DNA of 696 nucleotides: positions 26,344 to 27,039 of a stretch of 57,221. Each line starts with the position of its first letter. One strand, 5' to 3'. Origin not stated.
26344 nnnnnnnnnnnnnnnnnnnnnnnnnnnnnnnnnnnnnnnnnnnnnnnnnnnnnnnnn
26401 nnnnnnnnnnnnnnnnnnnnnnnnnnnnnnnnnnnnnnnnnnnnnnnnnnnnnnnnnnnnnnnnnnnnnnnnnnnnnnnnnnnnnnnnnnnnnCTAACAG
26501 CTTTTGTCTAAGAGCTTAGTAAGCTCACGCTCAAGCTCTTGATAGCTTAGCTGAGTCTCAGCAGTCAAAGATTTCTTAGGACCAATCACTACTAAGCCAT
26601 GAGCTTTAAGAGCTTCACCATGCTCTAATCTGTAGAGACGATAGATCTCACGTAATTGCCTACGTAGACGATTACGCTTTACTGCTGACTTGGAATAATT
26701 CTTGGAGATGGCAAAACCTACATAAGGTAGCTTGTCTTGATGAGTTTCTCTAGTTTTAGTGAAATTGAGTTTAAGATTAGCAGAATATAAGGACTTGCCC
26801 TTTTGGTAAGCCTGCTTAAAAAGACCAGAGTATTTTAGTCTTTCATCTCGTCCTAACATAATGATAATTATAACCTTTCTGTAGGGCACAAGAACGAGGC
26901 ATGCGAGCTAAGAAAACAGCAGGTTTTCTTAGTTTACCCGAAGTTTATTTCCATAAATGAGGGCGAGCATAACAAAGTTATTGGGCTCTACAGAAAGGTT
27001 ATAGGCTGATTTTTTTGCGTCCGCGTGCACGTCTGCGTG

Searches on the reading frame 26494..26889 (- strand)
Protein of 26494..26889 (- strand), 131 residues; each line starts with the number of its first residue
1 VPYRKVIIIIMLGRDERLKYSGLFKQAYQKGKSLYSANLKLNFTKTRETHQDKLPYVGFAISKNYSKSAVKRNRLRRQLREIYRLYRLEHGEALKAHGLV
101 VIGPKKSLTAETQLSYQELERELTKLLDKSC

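Call 83: search_protein_families(library=pfam, proteins=[window:26494-26889:-], max_evalue=0.0001)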
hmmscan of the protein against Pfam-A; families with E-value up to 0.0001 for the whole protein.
window:26494-26889:- (131 aa): 1 family
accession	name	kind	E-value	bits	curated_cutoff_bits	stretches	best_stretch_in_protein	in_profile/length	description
PF00825.24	Ribonuclease_P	-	1.5e-20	73.7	22.3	1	13-129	2-107/109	Ribonuclease P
